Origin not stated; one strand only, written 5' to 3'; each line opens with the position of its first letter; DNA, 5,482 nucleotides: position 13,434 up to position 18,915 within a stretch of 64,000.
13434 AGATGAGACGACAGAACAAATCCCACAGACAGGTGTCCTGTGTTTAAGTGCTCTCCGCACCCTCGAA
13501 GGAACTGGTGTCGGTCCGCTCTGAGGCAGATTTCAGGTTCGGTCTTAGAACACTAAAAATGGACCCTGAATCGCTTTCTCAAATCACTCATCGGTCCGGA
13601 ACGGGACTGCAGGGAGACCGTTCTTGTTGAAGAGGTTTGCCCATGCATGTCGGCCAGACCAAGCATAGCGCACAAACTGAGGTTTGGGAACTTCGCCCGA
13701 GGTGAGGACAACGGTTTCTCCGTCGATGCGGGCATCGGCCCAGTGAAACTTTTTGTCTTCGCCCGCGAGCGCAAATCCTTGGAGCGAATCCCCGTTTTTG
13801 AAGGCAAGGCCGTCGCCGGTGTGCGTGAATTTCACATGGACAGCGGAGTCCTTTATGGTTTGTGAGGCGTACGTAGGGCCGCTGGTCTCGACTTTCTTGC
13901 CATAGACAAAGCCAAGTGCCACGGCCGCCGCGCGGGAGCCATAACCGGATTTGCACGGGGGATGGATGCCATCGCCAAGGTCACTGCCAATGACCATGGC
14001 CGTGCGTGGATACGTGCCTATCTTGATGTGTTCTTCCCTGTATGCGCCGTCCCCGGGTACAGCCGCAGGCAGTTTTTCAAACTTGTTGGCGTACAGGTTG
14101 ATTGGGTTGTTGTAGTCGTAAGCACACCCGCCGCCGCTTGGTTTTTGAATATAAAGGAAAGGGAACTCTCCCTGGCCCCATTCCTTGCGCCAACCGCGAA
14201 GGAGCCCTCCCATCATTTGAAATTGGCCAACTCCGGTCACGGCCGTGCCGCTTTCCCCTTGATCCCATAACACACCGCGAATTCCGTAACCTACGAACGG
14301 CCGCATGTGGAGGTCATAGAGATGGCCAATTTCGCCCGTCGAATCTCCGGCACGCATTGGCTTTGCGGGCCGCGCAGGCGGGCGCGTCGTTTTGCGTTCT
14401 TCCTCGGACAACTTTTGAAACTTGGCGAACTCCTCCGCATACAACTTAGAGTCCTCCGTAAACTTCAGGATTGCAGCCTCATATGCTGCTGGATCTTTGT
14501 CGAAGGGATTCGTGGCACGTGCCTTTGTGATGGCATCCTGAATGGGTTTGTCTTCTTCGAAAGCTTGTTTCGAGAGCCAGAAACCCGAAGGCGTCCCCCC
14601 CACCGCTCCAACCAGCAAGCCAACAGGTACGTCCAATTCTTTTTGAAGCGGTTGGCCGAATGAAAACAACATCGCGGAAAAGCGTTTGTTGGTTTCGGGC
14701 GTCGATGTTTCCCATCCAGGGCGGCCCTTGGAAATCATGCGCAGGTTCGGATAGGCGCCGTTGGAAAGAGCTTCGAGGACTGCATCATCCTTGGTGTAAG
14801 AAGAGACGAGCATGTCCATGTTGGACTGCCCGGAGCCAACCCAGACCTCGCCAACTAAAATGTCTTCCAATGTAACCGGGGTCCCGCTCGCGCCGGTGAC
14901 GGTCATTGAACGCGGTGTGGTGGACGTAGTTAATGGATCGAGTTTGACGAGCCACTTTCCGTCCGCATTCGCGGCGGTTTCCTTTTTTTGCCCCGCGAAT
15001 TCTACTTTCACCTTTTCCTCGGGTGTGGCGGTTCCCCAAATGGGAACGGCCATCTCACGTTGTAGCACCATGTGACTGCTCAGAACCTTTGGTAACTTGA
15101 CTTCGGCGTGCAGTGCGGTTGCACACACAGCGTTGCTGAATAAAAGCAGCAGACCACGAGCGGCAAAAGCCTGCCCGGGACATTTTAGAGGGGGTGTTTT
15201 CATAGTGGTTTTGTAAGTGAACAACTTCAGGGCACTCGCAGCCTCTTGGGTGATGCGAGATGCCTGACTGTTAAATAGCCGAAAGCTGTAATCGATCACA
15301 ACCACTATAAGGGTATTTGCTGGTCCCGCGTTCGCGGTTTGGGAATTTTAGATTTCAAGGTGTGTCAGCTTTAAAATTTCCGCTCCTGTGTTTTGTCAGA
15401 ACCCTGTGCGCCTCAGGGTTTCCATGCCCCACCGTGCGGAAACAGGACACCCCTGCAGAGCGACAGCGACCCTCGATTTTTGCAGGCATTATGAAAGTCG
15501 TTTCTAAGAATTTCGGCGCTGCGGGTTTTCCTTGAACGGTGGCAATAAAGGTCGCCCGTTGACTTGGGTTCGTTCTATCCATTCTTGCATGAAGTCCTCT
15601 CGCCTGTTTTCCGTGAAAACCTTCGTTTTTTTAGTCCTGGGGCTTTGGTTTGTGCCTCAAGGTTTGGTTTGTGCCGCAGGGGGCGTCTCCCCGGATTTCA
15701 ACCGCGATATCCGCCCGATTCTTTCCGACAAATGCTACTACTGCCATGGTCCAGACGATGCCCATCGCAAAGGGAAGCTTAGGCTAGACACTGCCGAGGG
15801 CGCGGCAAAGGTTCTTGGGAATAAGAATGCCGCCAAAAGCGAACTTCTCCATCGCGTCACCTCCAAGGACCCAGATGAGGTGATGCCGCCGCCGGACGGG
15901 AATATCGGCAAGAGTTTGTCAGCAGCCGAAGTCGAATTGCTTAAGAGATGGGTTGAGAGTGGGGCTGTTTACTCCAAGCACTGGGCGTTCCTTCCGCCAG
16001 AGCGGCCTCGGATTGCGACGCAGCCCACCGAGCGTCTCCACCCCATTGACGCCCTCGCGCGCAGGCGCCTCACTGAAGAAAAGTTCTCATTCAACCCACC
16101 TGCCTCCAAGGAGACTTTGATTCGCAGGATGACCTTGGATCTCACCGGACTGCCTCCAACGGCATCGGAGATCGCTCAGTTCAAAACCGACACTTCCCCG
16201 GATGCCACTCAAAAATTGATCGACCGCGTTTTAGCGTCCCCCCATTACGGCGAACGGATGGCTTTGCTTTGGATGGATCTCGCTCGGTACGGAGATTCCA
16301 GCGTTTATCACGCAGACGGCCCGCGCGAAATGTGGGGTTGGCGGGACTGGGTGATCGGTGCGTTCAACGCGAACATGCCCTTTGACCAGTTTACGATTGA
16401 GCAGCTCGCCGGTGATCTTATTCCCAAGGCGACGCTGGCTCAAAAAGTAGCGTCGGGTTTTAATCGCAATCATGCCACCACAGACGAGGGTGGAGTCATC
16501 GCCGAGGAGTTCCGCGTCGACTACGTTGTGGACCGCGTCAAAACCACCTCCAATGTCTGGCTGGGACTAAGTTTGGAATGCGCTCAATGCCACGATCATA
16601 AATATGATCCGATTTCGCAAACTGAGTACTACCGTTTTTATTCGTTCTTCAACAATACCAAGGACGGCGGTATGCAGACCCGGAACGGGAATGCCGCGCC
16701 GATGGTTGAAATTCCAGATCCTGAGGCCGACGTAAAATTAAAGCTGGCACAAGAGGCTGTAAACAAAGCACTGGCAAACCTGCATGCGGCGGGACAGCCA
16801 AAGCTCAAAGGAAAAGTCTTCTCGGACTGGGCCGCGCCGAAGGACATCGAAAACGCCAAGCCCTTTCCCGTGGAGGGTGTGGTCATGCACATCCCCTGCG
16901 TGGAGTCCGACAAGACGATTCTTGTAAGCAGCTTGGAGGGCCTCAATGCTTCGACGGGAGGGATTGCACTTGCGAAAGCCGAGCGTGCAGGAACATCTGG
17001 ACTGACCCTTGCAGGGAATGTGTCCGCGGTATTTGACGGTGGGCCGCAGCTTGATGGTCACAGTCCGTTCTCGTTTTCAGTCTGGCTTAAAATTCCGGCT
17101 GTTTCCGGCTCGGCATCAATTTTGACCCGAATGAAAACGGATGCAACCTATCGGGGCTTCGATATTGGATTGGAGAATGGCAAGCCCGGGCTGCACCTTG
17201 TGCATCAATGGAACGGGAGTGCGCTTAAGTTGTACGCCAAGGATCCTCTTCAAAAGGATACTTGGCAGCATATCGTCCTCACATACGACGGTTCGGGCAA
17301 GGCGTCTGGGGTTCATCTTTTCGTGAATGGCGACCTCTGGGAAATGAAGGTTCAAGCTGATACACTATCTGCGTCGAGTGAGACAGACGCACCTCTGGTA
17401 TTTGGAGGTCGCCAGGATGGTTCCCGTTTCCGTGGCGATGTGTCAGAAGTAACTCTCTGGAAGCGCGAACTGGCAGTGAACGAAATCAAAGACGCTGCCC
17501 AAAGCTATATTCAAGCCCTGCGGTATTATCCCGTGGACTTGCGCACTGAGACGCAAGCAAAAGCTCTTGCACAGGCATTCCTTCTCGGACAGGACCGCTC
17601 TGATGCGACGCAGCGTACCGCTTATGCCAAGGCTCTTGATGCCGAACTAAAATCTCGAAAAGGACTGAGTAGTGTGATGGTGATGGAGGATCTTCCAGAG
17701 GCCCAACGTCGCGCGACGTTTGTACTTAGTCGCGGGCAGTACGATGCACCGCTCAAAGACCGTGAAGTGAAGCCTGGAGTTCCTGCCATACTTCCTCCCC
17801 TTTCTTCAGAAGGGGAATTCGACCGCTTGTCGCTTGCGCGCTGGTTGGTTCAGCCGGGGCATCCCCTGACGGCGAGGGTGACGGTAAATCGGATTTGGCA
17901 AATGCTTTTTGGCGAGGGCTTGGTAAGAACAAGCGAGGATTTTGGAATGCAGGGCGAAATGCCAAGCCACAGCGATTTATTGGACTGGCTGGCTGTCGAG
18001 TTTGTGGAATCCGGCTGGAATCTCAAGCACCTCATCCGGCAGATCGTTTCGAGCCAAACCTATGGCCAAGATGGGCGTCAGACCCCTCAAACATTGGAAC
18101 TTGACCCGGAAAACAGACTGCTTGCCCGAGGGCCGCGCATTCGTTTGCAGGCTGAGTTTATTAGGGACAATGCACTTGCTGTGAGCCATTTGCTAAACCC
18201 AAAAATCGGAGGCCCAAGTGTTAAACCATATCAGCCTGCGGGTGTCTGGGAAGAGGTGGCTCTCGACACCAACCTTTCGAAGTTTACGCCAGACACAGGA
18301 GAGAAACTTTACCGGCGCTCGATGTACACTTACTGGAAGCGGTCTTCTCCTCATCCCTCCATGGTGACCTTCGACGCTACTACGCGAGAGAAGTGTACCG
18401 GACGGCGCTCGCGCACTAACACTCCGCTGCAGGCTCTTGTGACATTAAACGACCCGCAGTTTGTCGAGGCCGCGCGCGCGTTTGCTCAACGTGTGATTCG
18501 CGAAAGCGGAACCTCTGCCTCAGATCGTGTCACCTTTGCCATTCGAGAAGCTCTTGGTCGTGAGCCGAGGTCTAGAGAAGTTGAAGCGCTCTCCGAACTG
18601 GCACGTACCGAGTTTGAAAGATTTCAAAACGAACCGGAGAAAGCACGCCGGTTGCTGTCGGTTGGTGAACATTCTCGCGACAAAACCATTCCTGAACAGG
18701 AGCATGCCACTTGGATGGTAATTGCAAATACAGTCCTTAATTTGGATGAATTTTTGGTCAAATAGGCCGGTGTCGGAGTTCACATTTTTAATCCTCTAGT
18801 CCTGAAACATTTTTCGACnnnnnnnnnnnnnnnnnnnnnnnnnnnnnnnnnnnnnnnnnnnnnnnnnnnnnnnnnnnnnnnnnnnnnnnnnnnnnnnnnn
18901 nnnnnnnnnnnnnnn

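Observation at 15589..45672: Five paralogous PVC-specific secreted cassettes in 30 kb: a candidate undescribed extracytoplasmic system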

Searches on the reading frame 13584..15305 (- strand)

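Call 10: search_protein_families(library=pfam, proteins=[window:13584-15305:-], max_evalue=0.001)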
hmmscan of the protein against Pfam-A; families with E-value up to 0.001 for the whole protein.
window:13584-15305:- (573 aa): 1 family
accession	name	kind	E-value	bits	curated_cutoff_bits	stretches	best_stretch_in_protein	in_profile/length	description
PF03629.24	SASA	-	5e-07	30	24.8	0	153-265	3-115/226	Carbohydrate esterase, sialic acid-specific acetylesterase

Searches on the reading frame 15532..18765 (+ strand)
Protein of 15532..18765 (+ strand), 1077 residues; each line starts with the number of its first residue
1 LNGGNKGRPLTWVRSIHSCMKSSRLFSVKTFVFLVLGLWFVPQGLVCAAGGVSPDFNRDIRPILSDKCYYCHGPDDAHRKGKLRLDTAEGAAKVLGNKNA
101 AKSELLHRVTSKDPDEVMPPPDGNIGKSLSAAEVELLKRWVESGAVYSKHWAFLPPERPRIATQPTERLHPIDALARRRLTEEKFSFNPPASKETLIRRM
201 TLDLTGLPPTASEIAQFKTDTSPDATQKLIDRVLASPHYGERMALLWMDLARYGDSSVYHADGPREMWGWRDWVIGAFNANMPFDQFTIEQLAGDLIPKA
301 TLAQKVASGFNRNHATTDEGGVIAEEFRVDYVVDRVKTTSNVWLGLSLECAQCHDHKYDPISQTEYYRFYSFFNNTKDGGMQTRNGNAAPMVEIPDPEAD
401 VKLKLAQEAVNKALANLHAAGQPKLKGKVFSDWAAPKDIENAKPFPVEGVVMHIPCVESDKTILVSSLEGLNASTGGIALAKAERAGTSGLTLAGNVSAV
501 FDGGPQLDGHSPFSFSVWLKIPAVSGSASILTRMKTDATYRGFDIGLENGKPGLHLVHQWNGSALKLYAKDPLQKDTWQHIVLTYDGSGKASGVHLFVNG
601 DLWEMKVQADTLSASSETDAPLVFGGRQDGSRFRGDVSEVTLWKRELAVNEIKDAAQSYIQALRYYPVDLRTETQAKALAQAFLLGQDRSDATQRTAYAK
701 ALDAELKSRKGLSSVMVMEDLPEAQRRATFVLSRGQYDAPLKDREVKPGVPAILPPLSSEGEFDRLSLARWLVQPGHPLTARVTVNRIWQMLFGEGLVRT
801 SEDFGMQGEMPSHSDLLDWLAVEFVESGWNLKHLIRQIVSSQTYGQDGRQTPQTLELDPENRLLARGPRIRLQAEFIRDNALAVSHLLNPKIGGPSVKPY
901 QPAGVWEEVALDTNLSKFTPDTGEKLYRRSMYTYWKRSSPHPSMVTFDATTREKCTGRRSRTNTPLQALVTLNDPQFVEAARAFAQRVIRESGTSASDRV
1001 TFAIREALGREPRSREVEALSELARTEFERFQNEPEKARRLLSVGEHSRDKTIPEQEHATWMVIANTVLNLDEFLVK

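Call 6: search_protein_families(library=pfam, proteins=[window:15532-18765:+], max_evalue=0.001)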
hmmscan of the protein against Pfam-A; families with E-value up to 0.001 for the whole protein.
window:15532-18765:+ (1077 aa): 5 families
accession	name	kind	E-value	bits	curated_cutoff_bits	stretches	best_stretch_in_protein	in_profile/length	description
PF07587.16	PSD1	-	6e-103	343.9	28.5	1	764-1023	1-243/244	Protein of unknown function (DUF1553)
PF07583.16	PSCyt2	-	1.1e-83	280.7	29.8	1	171-377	1-208/209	Protein of unknown function (DUF1549)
PF13385.13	Laminin_G_3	-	1.2e-19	71.4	27.6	1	505-653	12-151/151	Concanavalin A-like lectin/glucanases superfamily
PF07635.16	PSCyt1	-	2.2e-14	54.2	22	1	68-122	1-59/59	Planctomycete cytochrome C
PF22297.1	PccH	-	0.0003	21.3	24.4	0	56-119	2-64/133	PccH Cytochrome c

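Call 27: search_protein_families(library=ncbifam, proteins=[window:15532-18765:+], max_evalue=0.001)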
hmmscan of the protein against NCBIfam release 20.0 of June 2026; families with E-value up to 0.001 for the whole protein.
window:15532-18765:+ (1077 aa): 0 families

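Call 40: find_homologous_proteins(query=window:15589-18765:+, max_evalue=1e-10)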
Query window:15589-18765:+ (1058 aa): 8000 proteins with E <= 1e-10 among 8000 candidates; the best 120 are listed.
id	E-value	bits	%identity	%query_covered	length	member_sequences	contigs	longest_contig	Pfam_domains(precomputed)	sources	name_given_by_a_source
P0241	0.0e+0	2439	100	100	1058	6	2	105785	PF07587.17,PF07635.17,PF13385.14,PF07583.17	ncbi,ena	-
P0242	0.0e+0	1565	64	100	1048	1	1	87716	PF07587.17,PF07635.17,PF13385.14,PF07583.17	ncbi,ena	-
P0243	0.0e+0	1553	66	97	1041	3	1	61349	PF07587.17,PF07635.17,PF13385.14,PF07583.17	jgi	jgi:hypothetical protein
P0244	0.0e+0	1480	63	100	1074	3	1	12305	PF07587.17,PF07635.17,PF13385.14,PF02210.32,PF07583.17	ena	-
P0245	0.0e+0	1477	63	97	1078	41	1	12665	PF07587.17,PF07635.17,PF13385.14,PF07583.17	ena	-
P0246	0.0e+0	1451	62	99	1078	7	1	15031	PF07587.17,PF07635.17,PF13385.14,PF07583.17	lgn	-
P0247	0.0e+0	1353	59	99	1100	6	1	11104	PF07587.17,PF07635.17,PF13385.14,PF07583.17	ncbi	ncbi:MAG: hypothetical protein RLZZ244_1976 [Verrucomicrobiota bacterium]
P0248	0.0e+0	1341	58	97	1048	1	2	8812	PF07587.17,PF07635.17,PF13385.14,PF07583.17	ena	-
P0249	0.0e+0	1338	57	99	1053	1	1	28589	PF07587.17,PF07635.17,PF13385.14,PF00034.27,PF07583.17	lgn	-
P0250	0.0e+0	1337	58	99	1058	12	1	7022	PF07587.17,PF07635.17,PF13385.14,PF07583.17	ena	-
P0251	0.0e+0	1334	58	99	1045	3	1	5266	PF07587.17,PF07635.17,PF13385.14,PF07583.17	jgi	jgi:hypothetical protein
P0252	0.0e+0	1316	58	97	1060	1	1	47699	PF07587.17,PF07635.17,PF13385.14,PF07583.17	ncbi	ncbi:MAG: DUF1553 domain-containing protein [Gemmataceae bacterium]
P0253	0.0e+0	1313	57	99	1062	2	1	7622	PF07587.17,PF07635.17,PF13385.14,PF07583.17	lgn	-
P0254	0.0e+0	1313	56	100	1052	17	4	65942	PF07587.17,PF07635.17,PF13385.14,PF07583.17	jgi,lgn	-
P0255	0.0e+0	1306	58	97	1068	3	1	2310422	PF07587.17,PF07635.17,PF13385.14,PF07583.17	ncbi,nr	ncbi:cytochrome c : Uncharacterized protein OS=Planctomyces brasiliensis (strain ATCC 49424 / DSM 53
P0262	0.0e+0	1270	54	99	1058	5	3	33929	PF07587.17,PF07635.17,PF13385.14,PF07583.17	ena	-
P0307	0.0e+0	1091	50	97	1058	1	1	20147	PF07587.17,PF07635.17,PF13385.14,PF07583.17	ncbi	-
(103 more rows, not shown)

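Call 46: find_encoding_contigs(protein=P0241, flank=1000, max_places=3)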
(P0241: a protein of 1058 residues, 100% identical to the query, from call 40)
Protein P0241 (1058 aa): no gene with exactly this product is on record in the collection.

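Call 60: predict_structure(alignment_id=A4)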
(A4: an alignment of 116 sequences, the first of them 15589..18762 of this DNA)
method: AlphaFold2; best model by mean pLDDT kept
length: 1058 residues; sequences in the alignment: 116
mean_pLDDT: 85.9   pTM: 0.83
mean pLDDT of the five models: 85.9, 85.3, 83.6, 82.9, 82.7
residues with pLDDT >= 90: 560; 70-90: 365; 50-70: 104; < 50: 29
segments of 3 or more residues with pLDDT < 50: 1-4, 18-31, 237-245
pLDDT, mean of each block of 10 residues (from residue 1): 49 52 41 73 81 76 73 75 84 87 78 92 83 92 71 94 93 94 95 95 96 98 92 58 58 96 98 96 95 63 77 88 88 75 89 90 67 88 91 91 88 86 85 87 75 80 86 89 88 96 86 89 94 95 93 95 97 97 96 93 88 90 96 93 90 90 86 84 86 86 91 85 94 91 91 95 96 90 74 94 98 98 95 90 91 87 95 86 69 58 88 66 63 66 60 81 97 95 96 96 98 97 93 97 96 89
secondary structure, 60 per line:
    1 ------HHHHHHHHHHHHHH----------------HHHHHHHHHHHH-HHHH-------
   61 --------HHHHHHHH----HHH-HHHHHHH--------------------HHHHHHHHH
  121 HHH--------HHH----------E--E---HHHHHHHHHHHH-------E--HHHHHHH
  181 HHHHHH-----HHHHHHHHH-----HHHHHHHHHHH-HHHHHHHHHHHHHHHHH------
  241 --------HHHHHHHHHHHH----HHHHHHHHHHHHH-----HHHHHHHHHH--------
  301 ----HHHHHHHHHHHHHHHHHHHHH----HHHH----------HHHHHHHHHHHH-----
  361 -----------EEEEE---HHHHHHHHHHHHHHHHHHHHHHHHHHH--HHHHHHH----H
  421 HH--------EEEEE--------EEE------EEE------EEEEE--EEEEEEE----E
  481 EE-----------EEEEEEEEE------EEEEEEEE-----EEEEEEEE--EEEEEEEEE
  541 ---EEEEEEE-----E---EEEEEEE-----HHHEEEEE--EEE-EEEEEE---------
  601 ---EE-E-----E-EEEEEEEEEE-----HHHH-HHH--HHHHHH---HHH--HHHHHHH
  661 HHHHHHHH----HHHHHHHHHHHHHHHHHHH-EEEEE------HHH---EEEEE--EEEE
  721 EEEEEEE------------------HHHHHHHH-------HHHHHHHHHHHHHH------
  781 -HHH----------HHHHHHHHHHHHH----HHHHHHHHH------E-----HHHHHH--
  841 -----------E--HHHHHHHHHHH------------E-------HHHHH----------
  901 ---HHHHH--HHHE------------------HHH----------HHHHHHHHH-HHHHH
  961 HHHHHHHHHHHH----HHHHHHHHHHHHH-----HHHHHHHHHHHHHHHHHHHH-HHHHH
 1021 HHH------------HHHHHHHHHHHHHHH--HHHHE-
elements in order (helices of 4 or more, strands of 3 or more residues): H7-20 H37-48 H50-53 H69-76 H85-91 H112-123 H152-163 H174-186 H192-200 H206-216 H218-234 H249-260 H265-277 H283-292 H305-325 H330-333 H344-355 E372-376 H380-406 H409-415 E431-435 E444-446 E453-455 E462-466 E469-475 E480-482 E494-502 E509-516 E522-529 E532-540 E544-550 E560-566 E575-579 E582-584 E586-591 E615-624 H630-633 H640-645 H654-668 H673-691 E693-697 E710-714 E717-727 H746-753 H761-774 H795-807 H812-820 H833-838 H855-865 H886-890 H904-908 H946-954 H956-972 H977-989 H995-1014 H1016-1023 H1036-1050 H1053-1056

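Call 68: fold_search(model_id=the predicted structure, library=pdb)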
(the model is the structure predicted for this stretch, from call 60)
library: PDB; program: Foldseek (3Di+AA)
matches with E <= 10: 939; with E <= 0.001: 260
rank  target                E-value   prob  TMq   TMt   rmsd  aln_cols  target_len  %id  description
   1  6hox                  4.1e-08  1.00  0.17  0.40   4.2       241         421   18  Crystal structure of the binding domain of Paraclostridial Mosquitocidal Protein 1 (released 2019-07-10)
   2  1ms9_A                6.2e-08  1.00  0.17  0.27   6.4       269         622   17  Triclinic form of Trypanosoma cruzi trans-sialidase, in complex with lactose (released 2003-03-25)
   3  7by5                  9.6e-08  1.00  0.18  0.15  33.4       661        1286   13  Tetanus neurotoxin mutant-(H233A/E234Q/H237A/Y375F) (released 2021-02-17)
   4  1ms5_A                1.2e-07  1.00  0.16  0.26   7.1       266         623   17  Triclinic form of Trypanosoma cruzi trans-sialidase, soaked with N-acetylneuraminyl-a-2,3-thio-galactoside (NA-S-Gal) (released 2003-03-25)
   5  1a8d                  1.5e-07  1.00  0.16  0.34   6.8       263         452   14  TETANUS TOXIN C FRAGMENT (released 1998-10-14)
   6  1diw                  1.6e-07  1.00  0.17  0.38   5.1       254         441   15  THE HC FRAGMENT OF TETANUS TOXIN COMPLEXED WITH GALACTOSE (released 2000-03-24)
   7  1mr5                  1.8e-07  1.00  0.16  0.26   7.2       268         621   17  Orthorhombic form of Trypanosoma cruzi trans-sialidase (released 2003-03-18)
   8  1ms1_A                1.8e-07  1.00  0.16  0.25   6.9       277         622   16  Monoclinic form of Trypanosoma cruzi trans-sialidase, in complex with 3-deoxy-2,3-dehydro-N-acetylneuraminic acid (DAN (released 2003-03-25)
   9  8byp_X                1.8e-07  1.00  0.17  0.14  34.9       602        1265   12  Botulinum neurotoxin serotype X in complex with NTNH/X (released 2023-02-08)
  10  1s0i_A                2.2e-07  1.00  0.16  0.27   6.4       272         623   16  Trypanosoma cruzi trans-sialidase in complex with sialyl-lactose (Michaelis complex) (released 2004-05-18)
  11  1ms8_B                2.5e-07  1.00  0.16  0.26   4.9       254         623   16  Triclinic form of Trypanosoma cruzi trans-sialidase, in complex with 3-deoxy-2,3-dehydro-N-acetylneuraminic acid (DANA (released 2003-03-25)
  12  1ms8_A                2.7e-07  1.00  0.16  0.26   6.9       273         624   16  Triclinic form of Trypanosoma cruzi trans-sialidase, in complex with 3-deoxy-2,3-dehydro-N-acetylneuraminic acid (DANA (released 2003-03-25)
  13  5n0c_A                2.8e-07  1.00  0.17  0.14  25.7       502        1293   12  Crystal structure of the tetanus neurotoxin in complex with GM1a (released 2017-06-21)
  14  8qft                  4.3e-07  1.00  0.16  0.15  36.0       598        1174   11  X-ray structure of non-toxic non-hemagglutinin (NTNH) protein from botulinum neurotoxin serotype X (released 2024-08-14)
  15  3hmy_A                4.5e-07  1.00  0.17  0.38   5.8       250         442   15  Crystal structure of HCR/T complexed with GT2 (released 2009-07-14)
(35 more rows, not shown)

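Call 77: search_solved_structures(query=A4, max_evalue=1, show_alignments=0)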
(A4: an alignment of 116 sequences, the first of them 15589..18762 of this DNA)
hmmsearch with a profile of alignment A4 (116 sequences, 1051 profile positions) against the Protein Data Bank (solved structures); distinct sequences matched with E-value up to 1: 11.
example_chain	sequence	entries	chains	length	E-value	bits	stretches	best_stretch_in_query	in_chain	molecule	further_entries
9b6m_B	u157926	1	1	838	8.2e-07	30.6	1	447-629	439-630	PG1 heavy chain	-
8sl1_A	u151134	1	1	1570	1e-05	26.9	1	485-632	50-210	Pappalysin-2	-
4qvs_A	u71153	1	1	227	1.4e-05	26.5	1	486-630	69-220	S-layer domain-containing protein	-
5c2v_A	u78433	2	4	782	0.00013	23.3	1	19-120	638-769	HYDRAZINE SYNTHASE ALPHA SUBUNIT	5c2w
5mab_A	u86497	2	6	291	0.0011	20.2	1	38-118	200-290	FoxE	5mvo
5hon_A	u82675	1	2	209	0.0035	18.6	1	444-630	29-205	Extracellular arabinanase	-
5ho0_A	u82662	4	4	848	0.074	14.2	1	444-630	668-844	Extracellular arabinanase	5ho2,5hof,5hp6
4rlr_A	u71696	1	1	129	0.13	13.3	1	24-60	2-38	Cytochrome c, 1 heme-binding site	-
3flp_A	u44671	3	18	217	0.2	12.7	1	485-629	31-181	SAP-like pentraxin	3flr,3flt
4dqa_A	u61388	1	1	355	0.55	11.3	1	544-635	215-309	uncharacterized protein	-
5n1t_B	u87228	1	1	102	0.91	10.6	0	30-81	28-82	Cytochrome C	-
